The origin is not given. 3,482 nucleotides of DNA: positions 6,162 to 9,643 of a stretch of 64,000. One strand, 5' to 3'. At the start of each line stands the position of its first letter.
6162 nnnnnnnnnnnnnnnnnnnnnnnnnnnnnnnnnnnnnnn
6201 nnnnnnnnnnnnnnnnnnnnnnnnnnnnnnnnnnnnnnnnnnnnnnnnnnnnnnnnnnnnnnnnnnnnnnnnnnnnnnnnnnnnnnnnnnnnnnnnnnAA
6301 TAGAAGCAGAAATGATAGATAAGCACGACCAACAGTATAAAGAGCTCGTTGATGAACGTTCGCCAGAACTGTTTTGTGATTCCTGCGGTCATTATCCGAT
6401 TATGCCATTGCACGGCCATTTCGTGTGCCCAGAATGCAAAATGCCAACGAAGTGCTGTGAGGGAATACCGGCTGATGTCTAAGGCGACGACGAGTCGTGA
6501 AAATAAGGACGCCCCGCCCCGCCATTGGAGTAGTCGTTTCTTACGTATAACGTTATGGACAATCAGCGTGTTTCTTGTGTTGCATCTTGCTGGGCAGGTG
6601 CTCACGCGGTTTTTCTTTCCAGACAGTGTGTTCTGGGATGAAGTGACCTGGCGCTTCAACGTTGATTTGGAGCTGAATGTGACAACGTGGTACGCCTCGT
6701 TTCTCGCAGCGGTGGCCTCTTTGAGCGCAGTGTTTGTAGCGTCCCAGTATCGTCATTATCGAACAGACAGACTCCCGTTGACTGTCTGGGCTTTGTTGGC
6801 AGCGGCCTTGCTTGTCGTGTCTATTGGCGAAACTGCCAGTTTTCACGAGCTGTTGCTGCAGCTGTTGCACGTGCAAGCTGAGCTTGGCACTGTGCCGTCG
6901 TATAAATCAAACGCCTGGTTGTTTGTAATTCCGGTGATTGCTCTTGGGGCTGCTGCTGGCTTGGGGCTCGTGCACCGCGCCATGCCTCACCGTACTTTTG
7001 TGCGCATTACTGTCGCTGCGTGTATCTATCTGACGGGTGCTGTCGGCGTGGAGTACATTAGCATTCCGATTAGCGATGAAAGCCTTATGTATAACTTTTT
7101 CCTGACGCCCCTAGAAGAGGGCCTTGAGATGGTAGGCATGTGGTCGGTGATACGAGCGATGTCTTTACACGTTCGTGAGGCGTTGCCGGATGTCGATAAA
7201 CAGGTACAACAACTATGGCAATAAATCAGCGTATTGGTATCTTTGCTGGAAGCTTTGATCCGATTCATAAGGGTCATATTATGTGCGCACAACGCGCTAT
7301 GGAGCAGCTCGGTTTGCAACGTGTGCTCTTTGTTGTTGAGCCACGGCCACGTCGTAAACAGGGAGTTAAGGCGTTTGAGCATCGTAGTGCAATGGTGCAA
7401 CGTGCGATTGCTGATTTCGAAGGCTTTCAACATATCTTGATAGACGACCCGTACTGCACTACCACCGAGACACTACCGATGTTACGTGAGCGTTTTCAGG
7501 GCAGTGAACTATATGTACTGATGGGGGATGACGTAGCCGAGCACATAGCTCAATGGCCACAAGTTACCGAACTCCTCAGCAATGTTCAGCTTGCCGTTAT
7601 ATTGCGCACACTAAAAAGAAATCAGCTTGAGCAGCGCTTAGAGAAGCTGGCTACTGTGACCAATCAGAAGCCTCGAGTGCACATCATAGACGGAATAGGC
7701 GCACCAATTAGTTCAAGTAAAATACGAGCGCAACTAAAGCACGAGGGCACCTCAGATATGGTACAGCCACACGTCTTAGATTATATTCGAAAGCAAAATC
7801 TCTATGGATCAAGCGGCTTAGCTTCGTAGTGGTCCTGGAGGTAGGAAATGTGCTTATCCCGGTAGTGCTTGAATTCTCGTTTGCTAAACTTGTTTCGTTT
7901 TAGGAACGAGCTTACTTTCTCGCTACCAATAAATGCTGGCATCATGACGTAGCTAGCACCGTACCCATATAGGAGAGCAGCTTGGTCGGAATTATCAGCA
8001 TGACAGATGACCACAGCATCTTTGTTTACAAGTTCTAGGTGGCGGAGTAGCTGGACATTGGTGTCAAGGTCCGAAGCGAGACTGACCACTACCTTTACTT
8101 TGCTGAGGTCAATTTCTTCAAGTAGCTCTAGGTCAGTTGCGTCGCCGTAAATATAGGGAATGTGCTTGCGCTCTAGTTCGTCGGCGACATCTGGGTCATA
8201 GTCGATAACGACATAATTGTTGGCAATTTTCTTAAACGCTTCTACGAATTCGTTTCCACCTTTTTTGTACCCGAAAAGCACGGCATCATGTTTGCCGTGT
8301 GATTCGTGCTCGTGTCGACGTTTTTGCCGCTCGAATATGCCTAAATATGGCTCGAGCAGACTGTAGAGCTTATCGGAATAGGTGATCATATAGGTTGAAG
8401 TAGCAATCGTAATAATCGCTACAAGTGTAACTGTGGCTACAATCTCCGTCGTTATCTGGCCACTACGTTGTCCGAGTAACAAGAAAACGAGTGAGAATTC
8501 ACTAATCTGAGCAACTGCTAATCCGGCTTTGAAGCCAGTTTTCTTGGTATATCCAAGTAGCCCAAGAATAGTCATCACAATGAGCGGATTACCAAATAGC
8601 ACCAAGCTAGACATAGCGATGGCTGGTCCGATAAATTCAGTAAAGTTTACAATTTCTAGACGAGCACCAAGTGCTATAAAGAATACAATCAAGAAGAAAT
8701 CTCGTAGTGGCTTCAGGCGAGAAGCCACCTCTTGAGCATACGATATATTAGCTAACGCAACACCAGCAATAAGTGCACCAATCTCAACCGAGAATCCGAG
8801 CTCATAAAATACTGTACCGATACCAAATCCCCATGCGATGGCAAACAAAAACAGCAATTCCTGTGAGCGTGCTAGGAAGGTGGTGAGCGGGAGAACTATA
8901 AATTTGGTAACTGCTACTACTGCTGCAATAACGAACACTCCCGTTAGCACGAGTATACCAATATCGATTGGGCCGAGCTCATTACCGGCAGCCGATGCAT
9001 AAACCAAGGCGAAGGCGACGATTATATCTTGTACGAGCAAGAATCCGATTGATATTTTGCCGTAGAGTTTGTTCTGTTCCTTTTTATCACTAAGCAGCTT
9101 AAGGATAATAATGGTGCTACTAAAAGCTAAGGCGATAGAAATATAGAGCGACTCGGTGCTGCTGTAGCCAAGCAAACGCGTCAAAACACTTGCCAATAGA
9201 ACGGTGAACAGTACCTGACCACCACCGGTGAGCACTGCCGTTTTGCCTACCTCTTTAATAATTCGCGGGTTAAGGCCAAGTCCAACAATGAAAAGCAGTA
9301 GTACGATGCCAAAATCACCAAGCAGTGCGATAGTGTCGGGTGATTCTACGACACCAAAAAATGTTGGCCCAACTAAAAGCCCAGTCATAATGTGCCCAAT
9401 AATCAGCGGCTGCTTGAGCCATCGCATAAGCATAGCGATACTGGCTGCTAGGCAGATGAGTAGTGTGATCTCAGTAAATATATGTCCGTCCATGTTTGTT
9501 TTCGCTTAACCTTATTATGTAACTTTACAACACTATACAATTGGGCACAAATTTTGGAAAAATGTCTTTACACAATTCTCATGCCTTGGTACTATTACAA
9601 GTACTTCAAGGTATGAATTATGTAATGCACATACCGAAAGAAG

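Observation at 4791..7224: Candidate cobalamin riboswitch controlling an uncharacterised three-gene operon (455-aa protein, zinc-ribbon peptide, membrane protein)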

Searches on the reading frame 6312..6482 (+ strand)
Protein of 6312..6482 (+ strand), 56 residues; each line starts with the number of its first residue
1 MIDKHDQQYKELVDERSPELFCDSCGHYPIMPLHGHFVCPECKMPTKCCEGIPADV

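Call 5: search_protein_families(library=pfam, proteins=[window:6312-6482:+], max_evalue=0.1)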
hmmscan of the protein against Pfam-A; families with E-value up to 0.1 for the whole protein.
window:6312-6482:+ (56 aa): 4 families
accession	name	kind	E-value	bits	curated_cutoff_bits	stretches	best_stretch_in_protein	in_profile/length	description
PF08271.17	Zn_Ribbon_TF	-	0.0044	17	29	0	12-27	12-27/43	TFIIB zinc-binding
PF08274.17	Zn_Ribbon_YjdM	-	0.007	16.8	30.8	0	34-43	17-26/30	PhnA Zinc-Ribbon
PF25169.1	DUF7830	-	0.013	15.8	27.5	0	7-26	22-41/72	Domain of unknown function (DUF7830)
PF24458.1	DUF7573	-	0.032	14.6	30.2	0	35-43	29-37/39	Domain of unknown function (DUF7573)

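Call 7: search_protein_families(library=ncbifam, proteins=[window:6312-6482:+], max_evalue=0.1)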
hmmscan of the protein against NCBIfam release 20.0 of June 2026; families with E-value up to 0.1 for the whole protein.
window:6312-6482:+ (56 aa): 0 families

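Call 48: find_homologous_proteins(query=window:6312-6482:+, max_evalue=0.01)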
Query window:6312-6482:+ (56 aa): 48 proteins with E <= 0.01 among 48 candidates.
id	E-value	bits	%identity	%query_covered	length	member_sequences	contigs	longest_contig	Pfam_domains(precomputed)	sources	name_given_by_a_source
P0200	1.9e-26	108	82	100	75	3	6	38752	-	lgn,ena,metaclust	metaclust:\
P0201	3.3e-24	101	77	100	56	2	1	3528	-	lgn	-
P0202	5.0e-23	98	72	96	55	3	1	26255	-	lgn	-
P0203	7.7e-23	97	85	84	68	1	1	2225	-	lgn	-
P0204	8.4e-23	97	71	100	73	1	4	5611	-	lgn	-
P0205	9.2e-23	97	74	96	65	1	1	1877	-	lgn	-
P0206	9.6e-23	97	71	98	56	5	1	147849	-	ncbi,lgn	-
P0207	1.6e-22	96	81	86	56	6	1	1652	-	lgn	-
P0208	1.8e-22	96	73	98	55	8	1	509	-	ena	-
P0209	4.5e-22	95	79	84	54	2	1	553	-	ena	-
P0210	6.4e-22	94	81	86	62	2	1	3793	-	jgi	jgi:hypothetical protein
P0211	8.8e-22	94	71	98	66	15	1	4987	-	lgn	-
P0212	1.3e-21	93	68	100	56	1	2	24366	-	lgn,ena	-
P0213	2.3e-21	92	77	84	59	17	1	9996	-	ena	-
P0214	2.9e-21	92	76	88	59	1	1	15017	-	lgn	-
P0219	1.2e-20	90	70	100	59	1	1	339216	-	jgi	jgi:hypothetical protein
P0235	2.2e-19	86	77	84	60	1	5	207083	-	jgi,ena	-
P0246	4.5e-17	79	57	98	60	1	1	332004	-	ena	-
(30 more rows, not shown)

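Call 49: find_encoding_contigs(protein=P0246, flank=6000, max_places=1)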
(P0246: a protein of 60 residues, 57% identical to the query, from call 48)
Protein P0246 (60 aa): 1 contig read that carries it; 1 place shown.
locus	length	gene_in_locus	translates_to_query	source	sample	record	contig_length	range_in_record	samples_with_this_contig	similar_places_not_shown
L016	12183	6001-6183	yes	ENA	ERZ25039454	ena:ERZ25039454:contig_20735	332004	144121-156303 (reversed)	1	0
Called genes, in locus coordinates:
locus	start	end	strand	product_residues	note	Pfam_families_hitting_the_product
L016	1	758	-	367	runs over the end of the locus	PF13439:Glyco_transf_4, PF20706:GT4-conflict, PF00534:Glycos_transf_1, PF13692:Glyco_trans_1_4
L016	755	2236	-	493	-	PF13727:CoA_binding_3, PF02397:Bac_transf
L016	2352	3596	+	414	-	PF04932:Wzy_C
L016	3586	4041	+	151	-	PF04138:GtrA_DPMS_TM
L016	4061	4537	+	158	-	PF01726:LexA_DNA_bind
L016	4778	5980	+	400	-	-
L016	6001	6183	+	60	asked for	-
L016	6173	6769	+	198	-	PF01467:CTP_transf_like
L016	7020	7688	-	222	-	PF13462:Thioredoxin_4, PF01323:DSBA, PF13743:Thioredoxin_5 (weak)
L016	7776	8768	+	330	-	PF00571:CBS (weak)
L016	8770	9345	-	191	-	-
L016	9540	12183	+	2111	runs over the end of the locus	PF01731:Arylesterase (faint), PF08450:SGL (faint), PF10282:Lactonase (faint), PF01436:NHL (weak), PF05345:He_PIG, PF01436:NHL, PF05345:He_PIG, PF02518:HATPase_c, +1 more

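Call 50: find_encoding_contigs(protein=P0235, flank=6000, max_places=1)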
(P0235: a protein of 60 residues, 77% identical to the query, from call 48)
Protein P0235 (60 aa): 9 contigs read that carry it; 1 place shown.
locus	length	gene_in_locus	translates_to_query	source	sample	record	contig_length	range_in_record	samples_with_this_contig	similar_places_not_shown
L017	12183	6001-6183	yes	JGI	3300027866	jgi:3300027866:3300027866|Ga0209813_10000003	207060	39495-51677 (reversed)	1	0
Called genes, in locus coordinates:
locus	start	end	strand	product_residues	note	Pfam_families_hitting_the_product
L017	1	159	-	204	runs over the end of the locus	-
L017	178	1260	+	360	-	PF00483:NTP_transferase (weak), PF22640:ManC_GMP_beta-helix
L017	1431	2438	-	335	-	PF01073:3Beta_HSD, PF01370:Epimerase, PF02719:Polysacc_synt_2, PF04321:RmlD_sub_bind, PF16363:GDP_Man_Dehyd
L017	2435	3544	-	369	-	PF13439:Glyco_transf_4, PF20706:GT4-conflict (weak), PF00534:Glycos_transf_1, PF13692:Glyco_trans_1_4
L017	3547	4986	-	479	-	PF13727:CoA_binding_3, PF02397:Bac_transf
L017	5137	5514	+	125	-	PF04138:GtrA_DPMS_TM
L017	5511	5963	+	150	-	PF01726:LexA_DNA_bind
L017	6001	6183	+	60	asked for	-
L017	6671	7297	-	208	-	PF13462:Thioredoxin_4, PF01323:DSBA, PF13743:Thioredoxin_5 (faint)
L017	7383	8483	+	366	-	PF00571:CBS (weak)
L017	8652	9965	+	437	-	PF01336:tRNA_anti-codon, PF00152:tRNA-synt_2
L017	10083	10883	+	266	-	-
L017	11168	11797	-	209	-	PF00730:HhH-GPD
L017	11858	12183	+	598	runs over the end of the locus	PF13715:CarbopepD_reg_2 (faint), PF26591:DUF8186_C (faint)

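Call 51: find_encoding_contigs(protein=P0219, flank=6000, max_places=1)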
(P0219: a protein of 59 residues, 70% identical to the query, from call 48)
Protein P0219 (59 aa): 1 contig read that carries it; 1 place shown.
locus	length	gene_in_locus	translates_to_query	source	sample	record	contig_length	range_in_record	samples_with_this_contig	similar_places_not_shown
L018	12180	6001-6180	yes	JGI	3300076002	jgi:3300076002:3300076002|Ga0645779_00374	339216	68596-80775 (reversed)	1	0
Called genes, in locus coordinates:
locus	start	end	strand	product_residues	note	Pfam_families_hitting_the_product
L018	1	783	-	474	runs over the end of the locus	PF13727:CoA_binding_3 (weak), PF02397:Bac_transf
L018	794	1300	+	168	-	PF04138:GtrA_DPMS_TM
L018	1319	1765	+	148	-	PF01726:LexA_DNA_bind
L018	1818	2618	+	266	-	PF02673:BacA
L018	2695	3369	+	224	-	-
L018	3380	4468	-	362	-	-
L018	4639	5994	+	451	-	-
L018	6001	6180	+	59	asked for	-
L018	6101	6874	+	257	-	-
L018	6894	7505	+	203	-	PF01467:CTP_transf_like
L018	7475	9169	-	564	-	PF00999:Na_H_Exchanger, PF02254:TrkA_N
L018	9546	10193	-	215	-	PF13462:Thioredoxin_4, PF13098:Thioredoxin_2 (faint), PF01323:DSBA, PF13743:Thioredoxin_5 (weak)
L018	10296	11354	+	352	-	PF00571:CBS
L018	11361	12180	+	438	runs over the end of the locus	PF01336:tRNA_anti-codon, PF00152:tRNA-synt_2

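Call 54: search_protein_families(library=phrogs, proteins=[window:6312-6482:+], max_evalue=0.01)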
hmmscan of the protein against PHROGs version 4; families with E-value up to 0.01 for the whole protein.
window:6312-6482:+ (56 aa): 0 families

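Call 55: search_protein_families(library=padloc, proteins=[window:6312-6482:+], max_evalue=0.01)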
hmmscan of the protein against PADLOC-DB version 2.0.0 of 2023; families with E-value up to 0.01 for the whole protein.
window:6312-6482:+ (56 aa): 0 families

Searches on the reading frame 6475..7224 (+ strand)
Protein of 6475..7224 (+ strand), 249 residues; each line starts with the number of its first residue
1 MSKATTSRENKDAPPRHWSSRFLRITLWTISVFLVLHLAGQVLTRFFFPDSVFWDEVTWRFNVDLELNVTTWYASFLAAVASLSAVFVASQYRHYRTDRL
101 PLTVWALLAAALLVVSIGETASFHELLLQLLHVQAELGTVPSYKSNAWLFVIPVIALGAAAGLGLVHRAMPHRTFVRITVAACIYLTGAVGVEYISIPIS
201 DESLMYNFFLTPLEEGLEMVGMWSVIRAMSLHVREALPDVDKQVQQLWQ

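Call 5: search_protein_families(library=pfam, proteins=[window:6475-7224:+], max_evalue=0.1)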
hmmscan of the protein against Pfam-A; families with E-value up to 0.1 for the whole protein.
window:6475-7224:+ (249 aa): 1 family
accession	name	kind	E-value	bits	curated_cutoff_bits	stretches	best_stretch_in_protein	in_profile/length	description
PF01757.29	Acyl_transf_3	-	0.00016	21.3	31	1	8-197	62-233/326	Acyltransferase domain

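Call 7: search_protein_families(library=ncbifam, proteins=[window:6475-7224:+], max_evalue=0.1)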
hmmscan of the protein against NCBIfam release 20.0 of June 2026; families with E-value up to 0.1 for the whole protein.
window:6475-7224:+ (249 aa): 1 family
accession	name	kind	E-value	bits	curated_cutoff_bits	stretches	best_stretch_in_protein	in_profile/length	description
NF045951.1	MAG0110_fam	subfamily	0.02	14.2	98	1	20-165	12-135/237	MAG0110 family membrane protein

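Call 18: find_homologous_proteins(query=window:6475-7224:+, max_evalue=0.001)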
Query window:6475-7224:+ (249 aa): 11 proteins with E <= 0.001 among 8000 candidates.
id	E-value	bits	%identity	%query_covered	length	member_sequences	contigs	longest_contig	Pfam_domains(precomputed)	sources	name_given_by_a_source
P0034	1.1e-159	548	100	100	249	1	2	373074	-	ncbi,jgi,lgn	-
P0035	8.1e-120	417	76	100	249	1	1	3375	-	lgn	-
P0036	9.6e-112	391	73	96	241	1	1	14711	PF01757.29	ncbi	-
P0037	1.1e-68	250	54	93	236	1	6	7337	-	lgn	-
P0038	2.7e-63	232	47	93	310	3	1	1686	-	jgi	-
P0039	1.3e-58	217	46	94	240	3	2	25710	-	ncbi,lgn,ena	-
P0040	2.3e-58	216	49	84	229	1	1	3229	-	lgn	-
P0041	1.3e-56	210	47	91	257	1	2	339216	-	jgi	jgi:hypothetical protein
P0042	4.0e-9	55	28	85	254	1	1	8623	-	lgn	-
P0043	6.4e-7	48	30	65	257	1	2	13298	-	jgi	jgi:hypothetical protein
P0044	3.9e-5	42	30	68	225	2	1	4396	-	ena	-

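Call 53: predict_structure(alignment_id=A3)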
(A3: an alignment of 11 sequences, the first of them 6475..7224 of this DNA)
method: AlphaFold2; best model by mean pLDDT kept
length: 249 residues; sequences in the alignment: 11
mean_pLDDT: 76.3   pTM: 0.70
mean pLDDT of the five models: 76.3, 75.8, 75.7, 75.4, 74.4
residues with pLDDT >= 90: 71; 70-90: 93; 50-70: 58; < 50: 27
segments of 3 or more residues with pLDDT < 50: 1-16, 59-67
pLDDT, mean of each block of 10 residues (from residue 1): 43 50 69 66 62 51 53 86 95 87 94 85 69 70 63 82 89 94 92 81 75 87 95 91 80
secondary structure, 60 per line:
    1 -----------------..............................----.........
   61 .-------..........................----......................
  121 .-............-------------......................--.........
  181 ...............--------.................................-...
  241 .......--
elements in order: H18-47 H52-61 H69-94 H99-121 H123-134 H148-169 H172-195 H204-236 H238-247

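Call 54: search_protein_families(library=phrogs, proteins=[window:6475-7224:+], max_evalue=0.01)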
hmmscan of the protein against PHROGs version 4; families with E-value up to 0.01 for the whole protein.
window:6475-7224:+ (249 aa): 0 families

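Call 55: search_protein_families(library=padloc, proteins=[window:6475-7224:+], max_evalue=0.01)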
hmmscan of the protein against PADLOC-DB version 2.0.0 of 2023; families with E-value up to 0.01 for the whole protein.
window:6475-7224:+ (249 aa): 0 families

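Call 57: fold_search(model_id=the predicted structure, library=pdb)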
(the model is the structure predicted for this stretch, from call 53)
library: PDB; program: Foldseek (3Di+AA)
matches with E <= 10: 268; with E <= 0.001: 0
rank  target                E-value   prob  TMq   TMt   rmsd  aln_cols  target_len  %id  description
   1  8iei_B                7.5e-01  0.47  0.35  0.31  16.1       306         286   11  Cryo-EM structure of GPR156A/B of G-protein free GPR156 (local refine) (released 2024-02-14)
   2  8wrb_R                7.9e-01  0.25  0.27  0.25  20.4       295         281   10  Lysophosphatidylserine receptor GPR34-Gi complex (released 2023-11-08)
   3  7td0_R                8.2e-01  0.20  0.23  0.21  12.9       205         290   15  Lysophosphatidic acid receptor 1-Gi complex bound to LPA (released 2022-02-09)
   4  6lm0_B                9.9e-01  0.41  0.28  0.30  11.2       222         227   15  The crystal structure of cyanorhodopsin (CyR) N2098R from cyanobacteria Calothrix sp. NIES-2098 (released 2020-10-21)
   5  8iep_C                1.0e+00  0.28  0.30  0.28  19.0       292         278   12  Cryo-EM structure of GPR156C/D of G-protein free GPR156 (local refine) (released 2024-02-14)
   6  7a0g_FFF              1.0e+00  0.14  0.19  0.15  42.2       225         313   12  Structure of the SmhB pore of the tripartite alpha-pore forming toxin, Smh, from Serratia marcescens. (released 2021-03-31)
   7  7d7q_B                1.4e+00  0.23  0.34  0.29  12.3       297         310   11  Crystal structure of the transmembrane domain and linker region of Salpingoeca rosetta rhodopsin phosphodiesterase (released 2020-11-18)
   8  7zn0_B                1.5e+00  0.28  0.29  0.31   9.2       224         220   11  Crystal structure of the light-driven inward proton pump xenorhodopsin BcXeR in the M state at pH 8.2 in the presence  (released 2023-05-10)
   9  6w2y_B                1.5e+00  0.28  0.32  0.14  22.1       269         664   11  CryoEM Structure of GABAB1b Homodimer (released 2020-07-01)
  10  7znc_B                1.6e+00  0.25  0.29  0.31  11.5       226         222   12  Crystal structure of the light-driven inward proton pump xenorhodopsin BcXeR in the ground state at pH 7.6 in the abse (released 2023-05-10)
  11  6oij_R                1.7e+00  0.16  0.28  0.25  17.1       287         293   15  Muscarinic acetylcholine receptor 1-G11 protein complex (released 2019-05-08)
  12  8wwh_R                1.7e+00  0.44  0.38  0.34  10.3       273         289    9  MCHR1-Gi complex,S1 state (released 2024-11-13)
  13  9ly3_R                1.8e+00  0.25  0.33  0.26  14.6       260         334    8  A Cryo-EM structure of LA-PTH-PTH1R-V2RT-Beta-arrestin1 complex (state 2 conformation) (released 2026-03-04)
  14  2y00_A                1.9e+00  0.16  0.29  0.27  16.6       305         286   12  TURKEY BETA1 ADRENERGIC RECEPTOR WITH STABILISING MUTATIONS AND BOUND PARTIAL AGONIST DOBUTAMINE (CRYSTAL DOB92) (released 2011-01-12)
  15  9nox_A                2.0e+00  0.21  0.30  0.29   9.7       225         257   11  Transmembrane domains of the human TAS1R2 sweet receptor subunit in complex with miniGs/gust25 (released 2025-05-14)
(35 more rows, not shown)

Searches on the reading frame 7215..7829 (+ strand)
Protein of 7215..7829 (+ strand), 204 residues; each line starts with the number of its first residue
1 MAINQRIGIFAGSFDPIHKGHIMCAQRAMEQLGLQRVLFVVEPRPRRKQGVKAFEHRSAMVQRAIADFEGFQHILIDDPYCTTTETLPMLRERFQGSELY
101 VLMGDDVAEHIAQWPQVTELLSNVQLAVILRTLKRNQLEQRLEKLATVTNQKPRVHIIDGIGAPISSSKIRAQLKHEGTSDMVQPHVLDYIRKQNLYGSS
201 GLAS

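Call 5: search_protein_families(library=pfam, proteins=[window:7215-7829:+], max_evalue=0.1)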
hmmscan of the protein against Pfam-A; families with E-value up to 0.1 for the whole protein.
window:7215-7829:+ (204 aa): 1 family
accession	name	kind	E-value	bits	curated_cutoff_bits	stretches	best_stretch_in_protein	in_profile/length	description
PF01467.32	CTP_transf_like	-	1.4e-19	71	21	1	9-172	1-132/133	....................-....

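Call 7: search_protein_families(library=ncbifam, proteins=[window:7215-7829:+], max_evalue=0.1)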
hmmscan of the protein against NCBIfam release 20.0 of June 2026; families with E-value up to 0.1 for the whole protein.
window:7215-7829:+ (204 aa): 25 families
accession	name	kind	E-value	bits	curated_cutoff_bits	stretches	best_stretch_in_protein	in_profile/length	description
TIGR00482.1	TIGR00482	equivalog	6.4e-35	121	112.45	1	9-197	1-194/194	nicotinate (nicotinamide) nucleotide adenylyltransferase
NF000840.1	PRK00071.1-3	equivalog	1.4e-32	112.8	150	1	4-198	5-199/201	nicotinate-nucleotide adenylyltransferase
NF005519.0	PRK07152.1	equivalog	1.3e-30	106.6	315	1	5-200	1-187/361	nicotinate-nucleotide adenylyltransferase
NF000841.0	PRK00071.1-4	equivalog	1.7e-26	93.2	197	1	4-198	6-193/194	nicotinate-nucleotide adenylyltransferase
NF000839.0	PRK00071.1-1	equivalog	1.4e-24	87.2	187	1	7-199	8-217/219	nicotinate-nucleotide adenylyltransferase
NF000843.0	PRK00071.2-2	equivalog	1.5e-21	76.8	240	1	4-137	11-147/212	nicotinate-nucleotide adenylyltransferase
NF000842.0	PRK00071.2-1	equivalog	1.5e-19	70.3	167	1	5-199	2-186/191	nicotinate-nucleotide adenylyltransferase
NF005410.0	PRK06973.1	equivalog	1.1e-16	60.9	214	1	3-197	20-241/243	nicotinate-nucleotide adenylyltransferase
NF000845.0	PRK00071.2-4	equivalog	1.3e-12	47.5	210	1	6-135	9-141/197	nicotinate-nucleotide adenylyltransferase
NF000846.0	PRK00071.2-5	equivalog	2.9e-12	46.5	329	1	5-132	19-149/210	nicotinate-nucleotide adenylyltransferase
TIGR01510.1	coaD_prev_kdtB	equivalog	6.3e-09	36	103.3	1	8-70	2-61/155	pantetheine-phosphate adenylyltransferase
TIGR00125.1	cyt_tran_rel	domain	1.6e-08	34.6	27.7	1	7-67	1-62/65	adenylyltransferase/cytidyltransferase family protein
NF001985.0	PRK00777.1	subfamily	4.6e-05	23.5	104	1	10-85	9-89/157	pantetheine-phosphate adenylyltransferase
NF006479.0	PRK08887.1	equivalog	8.8e-05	22.4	164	0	5-133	2-135/174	nicotinate-nicotinamide nucleotide adenylyltransferase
TIGR00083.1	ribF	equivalog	0.00037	20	184.35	1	10-49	3-45/290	riboflavin biosynthesis protein RibF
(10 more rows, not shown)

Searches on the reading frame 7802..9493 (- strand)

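Call 5: search_protein_families(library=pfam, proteins=[window:7802-9493:-], max_evalue=0.1)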
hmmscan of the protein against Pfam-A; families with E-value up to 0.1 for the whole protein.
window:7802-9493:- (563 aa): 2 families
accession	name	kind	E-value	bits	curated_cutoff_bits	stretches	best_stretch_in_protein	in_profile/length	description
PF00999.27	Na_H_Exchanger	-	7.3e-50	170.3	26.2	1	17-365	4-369/375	Sodium/hydrogen exchanger, transmembrane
PF02254.24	TrkA_N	-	9.7e-21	74.7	23.8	1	405-519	2-116/116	TrkA-N domain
